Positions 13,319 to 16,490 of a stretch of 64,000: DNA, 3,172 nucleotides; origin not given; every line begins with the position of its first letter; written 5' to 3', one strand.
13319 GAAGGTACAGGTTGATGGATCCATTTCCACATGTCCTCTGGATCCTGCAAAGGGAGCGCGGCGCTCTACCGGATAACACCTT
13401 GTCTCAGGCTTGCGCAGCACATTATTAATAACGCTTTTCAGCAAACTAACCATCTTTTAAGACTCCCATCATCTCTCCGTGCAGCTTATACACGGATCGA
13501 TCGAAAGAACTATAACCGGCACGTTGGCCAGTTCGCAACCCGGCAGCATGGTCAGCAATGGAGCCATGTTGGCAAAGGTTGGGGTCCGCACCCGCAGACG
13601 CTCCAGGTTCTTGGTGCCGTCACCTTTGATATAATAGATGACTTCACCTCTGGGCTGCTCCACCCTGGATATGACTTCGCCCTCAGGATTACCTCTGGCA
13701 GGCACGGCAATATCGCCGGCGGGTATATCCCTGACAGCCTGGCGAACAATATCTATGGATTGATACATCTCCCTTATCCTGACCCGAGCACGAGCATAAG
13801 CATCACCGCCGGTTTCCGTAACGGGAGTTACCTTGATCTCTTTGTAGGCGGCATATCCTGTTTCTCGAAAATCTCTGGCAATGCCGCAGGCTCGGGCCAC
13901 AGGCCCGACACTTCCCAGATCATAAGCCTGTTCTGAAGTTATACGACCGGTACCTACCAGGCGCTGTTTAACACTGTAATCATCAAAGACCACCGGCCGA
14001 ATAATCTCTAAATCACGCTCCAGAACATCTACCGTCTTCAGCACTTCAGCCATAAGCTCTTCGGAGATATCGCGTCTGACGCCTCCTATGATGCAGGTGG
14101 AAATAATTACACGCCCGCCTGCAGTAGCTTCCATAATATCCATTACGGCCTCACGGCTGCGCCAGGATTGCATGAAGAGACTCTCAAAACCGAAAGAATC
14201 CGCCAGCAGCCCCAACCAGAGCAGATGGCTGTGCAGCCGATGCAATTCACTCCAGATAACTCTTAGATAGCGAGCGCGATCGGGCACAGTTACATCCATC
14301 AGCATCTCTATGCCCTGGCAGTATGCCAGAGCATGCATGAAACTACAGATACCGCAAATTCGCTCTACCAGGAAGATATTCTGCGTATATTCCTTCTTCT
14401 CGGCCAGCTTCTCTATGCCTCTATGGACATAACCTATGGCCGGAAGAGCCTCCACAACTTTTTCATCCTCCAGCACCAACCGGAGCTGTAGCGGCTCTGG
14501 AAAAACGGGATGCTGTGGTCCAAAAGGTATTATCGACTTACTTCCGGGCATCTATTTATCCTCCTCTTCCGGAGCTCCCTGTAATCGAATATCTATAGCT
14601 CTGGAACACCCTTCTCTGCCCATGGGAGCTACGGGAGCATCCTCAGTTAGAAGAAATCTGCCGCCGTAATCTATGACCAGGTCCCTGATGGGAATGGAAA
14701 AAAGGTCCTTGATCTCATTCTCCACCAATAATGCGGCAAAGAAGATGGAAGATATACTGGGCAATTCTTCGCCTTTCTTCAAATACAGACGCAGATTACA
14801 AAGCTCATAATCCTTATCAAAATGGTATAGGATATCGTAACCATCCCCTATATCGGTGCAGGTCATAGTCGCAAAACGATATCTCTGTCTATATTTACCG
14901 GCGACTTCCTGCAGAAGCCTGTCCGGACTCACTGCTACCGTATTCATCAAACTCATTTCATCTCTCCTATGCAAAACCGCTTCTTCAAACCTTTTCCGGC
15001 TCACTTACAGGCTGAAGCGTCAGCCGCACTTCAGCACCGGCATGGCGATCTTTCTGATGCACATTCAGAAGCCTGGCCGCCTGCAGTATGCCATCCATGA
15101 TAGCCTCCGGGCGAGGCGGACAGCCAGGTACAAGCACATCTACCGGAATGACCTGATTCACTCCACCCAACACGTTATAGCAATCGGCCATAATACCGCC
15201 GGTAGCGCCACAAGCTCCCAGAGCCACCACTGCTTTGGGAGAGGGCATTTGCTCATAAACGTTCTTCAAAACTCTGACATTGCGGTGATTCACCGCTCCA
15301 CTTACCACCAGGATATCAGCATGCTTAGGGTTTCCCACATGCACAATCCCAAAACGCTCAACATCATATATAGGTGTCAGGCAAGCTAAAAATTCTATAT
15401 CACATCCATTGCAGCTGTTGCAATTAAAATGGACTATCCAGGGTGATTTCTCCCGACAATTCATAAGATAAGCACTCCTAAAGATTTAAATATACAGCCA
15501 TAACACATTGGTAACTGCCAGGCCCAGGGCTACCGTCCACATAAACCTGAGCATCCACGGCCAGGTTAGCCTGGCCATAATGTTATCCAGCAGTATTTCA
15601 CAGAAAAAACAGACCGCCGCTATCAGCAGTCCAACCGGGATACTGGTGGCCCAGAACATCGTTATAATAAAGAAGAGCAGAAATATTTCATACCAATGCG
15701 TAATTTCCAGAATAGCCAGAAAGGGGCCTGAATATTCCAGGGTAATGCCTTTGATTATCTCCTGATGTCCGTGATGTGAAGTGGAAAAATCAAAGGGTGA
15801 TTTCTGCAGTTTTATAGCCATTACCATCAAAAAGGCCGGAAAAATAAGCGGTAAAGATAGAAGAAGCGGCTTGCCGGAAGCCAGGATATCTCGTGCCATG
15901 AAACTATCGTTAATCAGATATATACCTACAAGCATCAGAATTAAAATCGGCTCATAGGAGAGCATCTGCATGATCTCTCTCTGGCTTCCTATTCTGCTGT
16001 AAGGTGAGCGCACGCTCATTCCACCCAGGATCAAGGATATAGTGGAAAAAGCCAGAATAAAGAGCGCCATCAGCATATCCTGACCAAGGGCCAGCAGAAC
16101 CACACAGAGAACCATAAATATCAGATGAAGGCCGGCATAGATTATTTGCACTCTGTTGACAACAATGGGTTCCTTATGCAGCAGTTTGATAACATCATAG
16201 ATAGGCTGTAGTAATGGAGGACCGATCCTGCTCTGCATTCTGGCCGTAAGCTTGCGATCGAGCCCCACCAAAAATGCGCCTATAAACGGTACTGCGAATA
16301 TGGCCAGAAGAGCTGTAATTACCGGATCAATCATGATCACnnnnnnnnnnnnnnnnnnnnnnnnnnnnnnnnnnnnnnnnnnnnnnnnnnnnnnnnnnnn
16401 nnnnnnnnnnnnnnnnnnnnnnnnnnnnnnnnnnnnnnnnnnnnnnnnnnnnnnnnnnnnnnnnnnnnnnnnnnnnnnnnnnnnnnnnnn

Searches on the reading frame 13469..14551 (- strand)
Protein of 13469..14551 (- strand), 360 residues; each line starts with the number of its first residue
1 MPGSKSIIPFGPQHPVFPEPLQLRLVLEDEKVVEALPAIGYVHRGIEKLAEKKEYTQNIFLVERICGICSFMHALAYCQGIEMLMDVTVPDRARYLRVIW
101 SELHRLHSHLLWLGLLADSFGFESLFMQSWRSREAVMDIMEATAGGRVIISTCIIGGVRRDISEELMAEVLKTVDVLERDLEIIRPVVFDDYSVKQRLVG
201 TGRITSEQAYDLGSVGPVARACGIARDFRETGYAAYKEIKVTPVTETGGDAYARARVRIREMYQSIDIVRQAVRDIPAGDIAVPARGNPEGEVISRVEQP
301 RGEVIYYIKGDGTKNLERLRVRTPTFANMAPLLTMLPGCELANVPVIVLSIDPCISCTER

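Call 7: search_protein_families(library=pfam, proteins=[window:13469-14551:-])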
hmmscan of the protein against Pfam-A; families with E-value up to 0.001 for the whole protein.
window:13469-14551:- (360 aa): 2 families
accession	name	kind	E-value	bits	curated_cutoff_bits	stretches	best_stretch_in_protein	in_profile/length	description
PF00346.24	Complex1_49kDa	-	8.6e-60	202.5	24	2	121-283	3-166/271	Respiratory-chain NADH dehydrogenase, 49 Kd subunit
PF00374.24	NiFeSe_Hases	-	4.1e-13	49.6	25.8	1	44-112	1-69/508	Nickel-dependent hydrogenase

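Call 56: search_protein_families(library=ncbifam, proteins=[window:13469-14551:-])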
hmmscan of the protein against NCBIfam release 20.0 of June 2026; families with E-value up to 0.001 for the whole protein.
window:13469-14551:- (360 aa): 14 families
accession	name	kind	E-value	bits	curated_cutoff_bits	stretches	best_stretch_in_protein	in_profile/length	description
NF004739.1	PRK06075.1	equivalog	6.8e-97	324.6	360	2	8-283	3-279/384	NADH-quinone oxidoreductase subunit D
TIGR01962.1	NuoD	equivalog_domain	9.7e-83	278.2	459.35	2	6-284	3-282/386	NADH dehydrogenase (quinone) subunit D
NF040602.1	F420_dehyd_FpoD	exception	2.1e-82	277.1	600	1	5-360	7-372/372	F420H2 dehydrogenase subunit FpoD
NF008974.0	PRK12322.1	equivalog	2.5e-78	263.6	522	1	7-354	8-360/366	NADH-quinone oxidoreductase subunit D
NF009808.0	PRK13292.1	equivalog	8.4e-73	245.5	1156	2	5-280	407-683/791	NADH-quinone oxidoreductase subunit B/C/D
NF005649.0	PRK07415.1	equivalog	4.3e-63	213.7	583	2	6-280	11-287/394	NAD(P)H-quinone oxidoreductase subunit H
NF008728.0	PRK11742.1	equivalog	2.4e-60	204.6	840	2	8-281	217-491/598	NADH-quinone oxidoreductase subunit C/D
TIGR03295.1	frhA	equivalog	2.7e-17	62.8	392.5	1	44-172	41-176/412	coenzyme F420 hydrogenase subunit alpha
NF033181.1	NiFeSe_hydrog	equivalog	2.6e-14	53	600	1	22-113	17-107/507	nickel-dependent hydrogenase large subunit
NF045518.1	H2_NiFeSe_large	exception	3e-14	52.7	780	1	21-117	16-111/485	NiFeSe hydrogenase large subunit HysA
NF007778.0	PRK10467.1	equivalog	1.8e-11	43.1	969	1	27-112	23-107/567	hydrogenase 2 large subunit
NF040828.1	sulfhyd_ShyA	equivalog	3.4e-10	39.4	700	1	25-157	19-151/415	NAD(P)-dependent hydrogenase/sulfhydrogenase 2 subunit alpha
NF007550.0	PRK10170.1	equivalog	8.4e-10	37.7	1101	1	26-117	36-127/597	Ni/Fe-hydrogenase large subunit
NF041785.2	VhuA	equivalog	1e-08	34.2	800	1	45-117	40-112/418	F420-non-reducing hydrogenase Vhu subunit A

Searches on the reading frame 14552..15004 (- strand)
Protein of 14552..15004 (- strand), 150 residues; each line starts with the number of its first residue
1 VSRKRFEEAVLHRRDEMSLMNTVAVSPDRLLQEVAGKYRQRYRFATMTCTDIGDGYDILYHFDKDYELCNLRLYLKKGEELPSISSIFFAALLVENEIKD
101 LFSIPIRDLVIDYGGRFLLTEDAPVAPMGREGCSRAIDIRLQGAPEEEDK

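Call 7: search_protein_families(library=pfam, proteins=[window:14552-15004:-])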
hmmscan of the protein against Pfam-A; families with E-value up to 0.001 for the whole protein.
window:14552-15004:- (150 aa): 1 family
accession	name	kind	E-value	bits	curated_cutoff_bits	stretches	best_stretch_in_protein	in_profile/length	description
PF00329.25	Complex1_30kDa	-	3.5e-07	31.3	22.5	1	32-127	9-113/124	Respiratory-chain NADH dehydrogenase, 30 Kd subunit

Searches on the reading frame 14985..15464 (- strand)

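Call 7: search_protein_families(library=pfam, proteins=[window:14985-15464:-])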
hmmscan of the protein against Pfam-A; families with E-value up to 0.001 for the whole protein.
window:14985-15464:- (159 aa): 1 family
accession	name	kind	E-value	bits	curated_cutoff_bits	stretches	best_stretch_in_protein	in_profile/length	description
PF01058.29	Oxidored_q6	-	3e-33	114.7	27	1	18-128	1-127/128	NADH ubiquinone oxidoreductase, 20 Kd subunit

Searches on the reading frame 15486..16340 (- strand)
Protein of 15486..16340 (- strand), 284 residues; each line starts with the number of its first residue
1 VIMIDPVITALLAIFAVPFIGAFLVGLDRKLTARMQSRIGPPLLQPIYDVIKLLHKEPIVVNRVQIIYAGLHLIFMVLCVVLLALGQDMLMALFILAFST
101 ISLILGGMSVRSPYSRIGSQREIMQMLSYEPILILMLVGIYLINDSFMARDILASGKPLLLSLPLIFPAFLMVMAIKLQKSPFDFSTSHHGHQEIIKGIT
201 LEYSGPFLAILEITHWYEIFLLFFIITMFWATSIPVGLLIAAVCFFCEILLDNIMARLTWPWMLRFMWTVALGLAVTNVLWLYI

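Call 7: search_protein_families(library=pfam, proteins=[window:15486-16340:-])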
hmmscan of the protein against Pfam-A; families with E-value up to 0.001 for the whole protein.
window:15486-16340:- (284 aa): 1 family
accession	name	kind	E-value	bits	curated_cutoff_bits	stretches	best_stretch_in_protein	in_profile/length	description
PF00146.26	NADHdh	-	4.5e-47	161.3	27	1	10-282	3-297/298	NADH dehydrogenase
